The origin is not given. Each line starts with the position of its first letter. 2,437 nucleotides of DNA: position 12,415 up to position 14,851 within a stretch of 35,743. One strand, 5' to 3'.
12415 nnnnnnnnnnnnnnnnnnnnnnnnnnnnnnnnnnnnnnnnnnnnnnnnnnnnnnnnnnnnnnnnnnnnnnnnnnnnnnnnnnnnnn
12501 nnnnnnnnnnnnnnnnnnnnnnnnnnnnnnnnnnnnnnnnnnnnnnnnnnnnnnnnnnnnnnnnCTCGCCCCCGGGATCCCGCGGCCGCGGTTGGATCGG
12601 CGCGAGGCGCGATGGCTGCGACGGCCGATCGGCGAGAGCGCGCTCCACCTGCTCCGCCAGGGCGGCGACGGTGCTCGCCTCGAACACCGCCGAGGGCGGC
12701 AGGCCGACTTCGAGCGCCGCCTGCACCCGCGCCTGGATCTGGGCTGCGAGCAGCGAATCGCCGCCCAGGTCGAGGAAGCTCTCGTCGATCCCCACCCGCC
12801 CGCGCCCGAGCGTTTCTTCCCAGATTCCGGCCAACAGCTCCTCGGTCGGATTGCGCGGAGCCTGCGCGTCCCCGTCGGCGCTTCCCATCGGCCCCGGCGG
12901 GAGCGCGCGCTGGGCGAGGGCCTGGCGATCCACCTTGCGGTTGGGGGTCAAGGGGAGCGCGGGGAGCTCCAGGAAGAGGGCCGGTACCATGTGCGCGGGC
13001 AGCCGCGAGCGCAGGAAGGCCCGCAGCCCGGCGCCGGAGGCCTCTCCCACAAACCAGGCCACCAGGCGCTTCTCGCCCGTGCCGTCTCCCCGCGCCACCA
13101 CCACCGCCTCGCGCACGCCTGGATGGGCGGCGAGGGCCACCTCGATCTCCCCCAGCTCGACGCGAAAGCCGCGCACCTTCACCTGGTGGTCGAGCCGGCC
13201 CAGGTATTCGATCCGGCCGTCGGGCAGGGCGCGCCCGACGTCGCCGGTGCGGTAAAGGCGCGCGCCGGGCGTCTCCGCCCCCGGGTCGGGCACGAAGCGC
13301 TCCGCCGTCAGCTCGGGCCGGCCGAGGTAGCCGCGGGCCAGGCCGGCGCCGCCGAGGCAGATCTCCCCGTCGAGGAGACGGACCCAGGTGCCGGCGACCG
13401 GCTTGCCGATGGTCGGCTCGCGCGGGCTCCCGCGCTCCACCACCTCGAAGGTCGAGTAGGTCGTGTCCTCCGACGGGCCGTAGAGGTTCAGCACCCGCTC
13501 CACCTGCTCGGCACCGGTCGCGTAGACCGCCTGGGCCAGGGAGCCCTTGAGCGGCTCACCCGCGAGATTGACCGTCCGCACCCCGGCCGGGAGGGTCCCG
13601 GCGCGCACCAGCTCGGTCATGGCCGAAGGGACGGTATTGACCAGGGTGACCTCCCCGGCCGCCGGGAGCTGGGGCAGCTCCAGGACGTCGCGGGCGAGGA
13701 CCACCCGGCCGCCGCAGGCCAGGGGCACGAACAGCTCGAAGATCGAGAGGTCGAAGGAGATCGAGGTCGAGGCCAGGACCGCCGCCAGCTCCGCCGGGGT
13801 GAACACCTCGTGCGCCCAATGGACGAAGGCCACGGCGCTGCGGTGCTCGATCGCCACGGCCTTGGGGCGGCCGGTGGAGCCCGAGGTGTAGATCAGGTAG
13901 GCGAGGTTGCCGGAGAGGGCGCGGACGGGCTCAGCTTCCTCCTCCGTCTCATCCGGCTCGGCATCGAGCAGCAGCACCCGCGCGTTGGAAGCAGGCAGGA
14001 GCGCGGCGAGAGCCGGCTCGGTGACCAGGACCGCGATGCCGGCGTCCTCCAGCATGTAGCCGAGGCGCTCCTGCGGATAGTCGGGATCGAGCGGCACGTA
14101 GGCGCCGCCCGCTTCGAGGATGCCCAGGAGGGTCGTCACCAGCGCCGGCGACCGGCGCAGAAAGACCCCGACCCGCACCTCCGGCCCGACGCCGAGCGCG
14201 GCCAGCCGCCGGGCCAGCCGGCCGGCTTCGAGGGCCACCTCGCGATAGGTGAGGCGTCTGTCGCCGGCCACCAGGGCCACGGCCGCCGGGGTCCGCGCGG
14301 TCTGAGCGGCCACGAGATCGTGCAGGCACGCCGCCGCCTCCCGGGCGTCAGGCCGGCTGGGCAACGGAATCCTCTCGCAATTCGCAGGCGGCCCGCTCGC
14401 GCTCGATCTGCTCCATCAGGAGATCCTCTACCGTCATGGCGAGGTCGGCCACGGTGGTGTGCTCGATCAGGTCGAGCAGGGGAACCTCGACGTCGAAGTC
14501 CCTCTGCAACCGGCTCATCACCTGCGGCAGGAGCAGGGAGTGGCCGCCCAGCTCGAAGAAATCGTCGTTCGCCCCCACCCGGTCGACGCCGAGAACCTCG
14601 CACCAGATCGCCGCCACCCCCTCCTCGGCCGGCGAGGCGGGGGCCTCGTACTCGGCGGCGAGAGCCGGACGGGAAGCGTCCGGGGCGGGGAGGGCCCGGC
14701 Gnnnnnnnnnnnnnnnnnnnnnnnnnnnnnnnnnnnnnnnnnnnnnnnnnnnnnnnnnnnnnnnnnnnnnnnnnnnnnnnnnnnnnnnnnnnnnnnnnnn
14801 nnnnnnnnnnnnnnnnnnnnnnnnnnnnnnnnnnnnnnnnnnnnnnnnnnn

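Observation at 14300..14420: Assembly-line discontinuity: the large NRPS opens with A-T and has no condensation domain to receive the upstream chain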

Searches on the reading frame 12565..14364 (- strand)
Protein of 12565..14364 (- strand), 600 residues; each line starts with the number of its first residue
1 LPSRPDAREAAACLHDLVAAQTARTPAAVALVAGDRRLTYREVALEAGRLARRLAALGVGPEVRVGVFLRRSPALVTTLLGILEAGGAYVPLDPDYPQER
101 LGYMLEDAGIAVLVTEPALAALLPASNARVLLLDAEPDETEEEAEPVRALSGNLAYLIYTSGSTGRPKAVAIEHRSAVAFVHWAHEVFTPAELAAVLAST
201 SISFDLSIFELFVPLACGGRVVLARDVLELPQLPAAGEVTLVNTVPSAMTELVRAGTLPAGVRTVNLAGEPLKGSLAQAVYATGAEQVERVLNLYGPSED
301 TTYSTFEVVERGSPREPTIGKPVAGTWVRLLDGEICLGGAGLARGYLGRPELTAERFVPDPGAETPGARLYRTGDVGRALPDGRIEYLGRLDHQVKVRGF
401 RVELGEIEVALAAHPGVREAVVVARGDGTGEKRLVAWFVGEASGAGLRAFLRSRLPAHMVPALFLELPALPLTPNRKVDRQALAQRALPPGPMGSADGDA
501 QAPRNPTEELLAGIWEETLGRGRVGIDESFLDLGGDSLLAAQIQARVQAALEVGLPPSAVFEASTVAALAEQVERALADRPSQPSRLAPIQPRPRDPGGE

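Call 10: search_protein_families(library=pfam, proteins=[window:12565-14364:-], max_evalue=1)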
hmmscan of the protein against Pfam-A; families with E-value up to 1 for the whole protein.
window:12565-14364:- (600 aa): 4 families
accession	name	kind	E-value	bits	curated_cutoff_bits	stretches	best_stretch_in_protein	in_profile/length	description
PF00501.34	AMP-binding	-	1.7e-71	241.5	29.9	1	20-347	3-384/384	AMP-binding enzyme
PF00550.31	PP-binding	-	2.3e-14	53.8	20.8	1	510-572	2-66/67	Phosphopantetheine attachment site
PF13193.12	AMP-binding_C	-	2.3e-10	41.7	24.5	1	406-477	1-76/76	AMP-binding enzyme C-terminal domain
PF23954.1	DUF7283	-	0.12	12.8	27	1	4-65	32-91/142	Family of unknown function (DUF7283)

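Call 14: find_related_loci(query=window:12565-14364:-, collection=genome_contigs, flank=10000)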
Query window:12565-14364:- (600 aa) in genome_contigs; peptide patterns used: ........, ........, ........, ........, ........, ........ (x = any residue, [..] = any of these).
574 stretches matched a pattern; 385 encode a relative of the query (tblastn E <= 1e-3); the best 80 are kept; 77 distinct loci.
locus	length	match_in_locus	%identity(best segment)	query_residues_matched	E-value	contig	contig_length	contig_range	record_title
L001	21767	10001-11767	84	3-600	0e+0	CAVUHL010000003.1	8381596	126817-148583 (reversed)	MAG: uncultured Holophagales bacterium isolate MFD01916.bin.1.17 genome assembly, contig: contig_1998, whole genome shot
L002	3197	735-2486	67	12-580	0e+0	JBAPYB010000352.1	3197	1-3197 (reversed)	MAG: Thermoanaerobaculia bacterium isolate MFD00413_ilm_asm_bin5 k127_21187, whole genome shotgun sequence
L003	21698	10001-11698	63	13-565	0e+0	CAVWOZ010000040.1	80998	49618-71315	MAG: uncultured Acidobacteriota bacterium isolate MFD09368.bin.3.159 genome assembly, contig: contig_59892, whole genome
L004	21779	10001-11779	53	13-596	0e+0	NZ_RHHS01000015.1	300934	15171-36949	Brevibacillus gelatini strain DSM 100115 contig_15, whole genome shotgun sequence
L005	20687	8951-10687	60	13-579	0e+0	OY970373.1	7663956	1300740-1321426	MAG: uncultured Acidobacteriota bacterium isolate MFD09368.bin.c.1 genome assembly, chromosome: 1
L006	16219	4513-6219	52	13-570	0e+0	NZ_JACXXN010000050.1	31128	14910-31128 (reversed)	Nostoc sp. MG11 NODE_50_length_31128_cov_8.540943, whole genome shotgun sequence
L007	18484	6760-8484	53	3-569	1e-171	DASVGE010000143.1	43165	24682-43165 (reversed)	MAG TPA_asm: Pyrinomonadaceae bacterium isolate SMAG_U2107 k141_1045182, whole genome shotgun sequence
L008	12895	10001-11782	47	10-594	6e-165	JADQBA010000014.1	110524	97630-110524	MAG: Stigonema ocellatum SAG 48.90 = DSM 106950 isolate JP211 k141_40683, whole genome shotgun sequence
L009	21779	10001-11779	48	14-591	1e-161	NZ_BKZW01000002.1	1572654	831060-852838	Dictyobacter vulcani strain W12 sequence2, whole genome shotgun sequence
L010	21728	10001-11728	49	3-574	2e-154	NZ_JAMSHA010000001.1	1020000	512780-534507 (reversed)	Pseudomonas mercuritolerans strain SAICEUPSM NODE_1_length_1020000_cov_58.219919, whole genome shotgun sequence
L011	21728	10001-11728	49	3-574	2e-154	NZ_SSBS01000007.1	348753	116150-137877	Pseudomonas atacamensis strain M7D1 M7D1_Contig_7_consensus_sequence, whole genome shotgun sequence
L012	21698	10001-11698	49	18-574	2e-154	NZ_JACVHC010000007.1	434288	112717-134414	Pseudomonas anatoliensis strain P141 Seq7, whole genome shotgun sequence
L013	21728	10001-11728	49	3-574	6e-154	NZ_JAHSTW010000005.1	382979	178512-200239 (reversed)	Pseudomonas siliginis strain SWRI31 5, whole genome shotgun sequence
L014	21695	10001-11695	50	18-574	5e-154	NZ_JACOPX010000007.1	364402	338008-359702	Pseudomonas neuropathica strain P155 Seq7, whole genome shotgun sequence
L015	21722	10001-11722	49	5-574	2e-153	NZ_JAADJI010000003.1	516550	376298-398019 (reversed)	Pseudomonas moraviensis subsp. stanleyae strain #71 3, whole genome shotgun sequence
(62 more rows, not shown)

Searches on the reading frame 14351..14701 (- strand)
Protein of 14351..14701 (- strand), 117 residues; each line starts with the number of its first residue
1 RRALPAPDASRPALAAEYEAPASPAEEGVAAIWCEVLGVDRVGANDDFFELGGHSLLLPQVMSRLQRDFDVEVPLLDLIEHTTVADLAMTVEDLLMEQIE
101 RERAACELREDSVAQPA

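Call 10: search_protein_families(library=pfam, proteins=[window:14351-14701:-], max_evalue=1)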
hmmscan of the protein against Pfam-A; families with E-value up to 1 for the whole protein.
window:14351-14701:- (117 aa): 1 family
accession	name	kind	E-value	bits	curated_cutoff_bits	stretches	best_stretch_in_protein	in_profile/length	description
PF00550.31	PP-binding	-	3.3e-18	66.1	20.8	1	29-88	3-64/67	Phosphopantetheine attachment site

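Call 36: find_related_loci(query=A2, collection=metagenome_contigs, flank=10000)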
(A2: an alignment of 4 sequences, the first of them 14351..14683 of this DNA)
Query A2 (111 aa) in metagenome_contigs; peptide patterns used: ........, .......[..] (x = any residue, [..] = any of these).
600 stretches matched a pattern (row limit reached: there are more); 140 encode a relative of the query (tblastn E <= 1e-3); the best 80 are kept; 80 distinct loci.
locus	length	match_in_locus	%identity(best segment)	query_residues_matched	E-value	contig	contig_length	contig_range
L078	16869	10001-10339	73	1-111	3e-47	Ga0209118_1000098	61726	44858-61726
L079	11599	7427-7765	73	1-111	1e-41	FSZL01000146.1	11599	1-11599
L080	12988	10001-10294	79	1-98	9e-41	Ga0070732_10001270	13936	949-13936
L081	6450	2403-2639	76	1-79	3e-37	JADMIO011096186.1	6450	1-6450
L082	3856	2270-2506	76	1-79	3e-37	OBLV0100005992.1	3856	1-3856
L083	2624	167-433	52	1-89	1e-28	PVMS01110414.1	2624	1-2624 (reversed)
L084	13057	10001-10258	60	1-86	2e-27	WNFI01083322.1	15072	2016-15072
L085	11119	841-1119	51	1-93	1e-26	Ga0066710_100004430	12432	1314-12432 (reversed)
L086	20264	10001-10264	55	1-88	2e-25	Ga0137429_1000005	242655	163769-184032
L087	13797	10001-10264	55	1-88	2e-25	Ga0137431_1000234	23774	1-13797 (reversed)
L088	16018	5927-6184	50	1-86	6e-25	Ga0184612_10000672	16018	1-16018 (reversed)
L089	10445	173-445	48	1-91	1e-24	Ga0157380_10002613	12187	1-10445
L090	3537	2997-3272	49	1-92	1e-24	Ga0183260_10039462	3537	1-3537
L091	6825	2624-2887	50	1-87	3e-24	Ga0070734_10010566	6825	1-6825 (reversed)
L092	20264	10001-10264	52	1-88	4e-24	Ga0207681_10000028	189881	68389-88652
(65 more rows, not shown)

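Call 67: predict_structure(protein=window:14351-14650:-)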
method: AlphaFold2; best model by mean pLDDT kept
length: 100 residues; sequences in the alignment: 1
mean_pLDDT: 65.2   pTM: 0.36
mean pLDDT of the five models: 65.2, 63.9, 61.2, 57.5, 55.1
residues with pLDDT >= 90: 0; 70-90: 33; 50-70: 60; < 50: 7
segments of 3 or more residues with pLDDT < 50: 1-3, 97-100
pLDDT, mean of each block of 10 residues (from residue 1): 51 66 66 71 69 59 61 76 80 52
secondary structure, 60 per line:
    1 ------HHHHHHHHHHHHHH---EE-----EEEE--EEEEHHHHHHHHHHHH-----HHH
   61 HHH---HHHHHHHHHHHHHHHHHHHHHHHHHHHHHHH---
elements in order: H7-20 E31-34 E37-40 H41-52 H58-63 H67-97
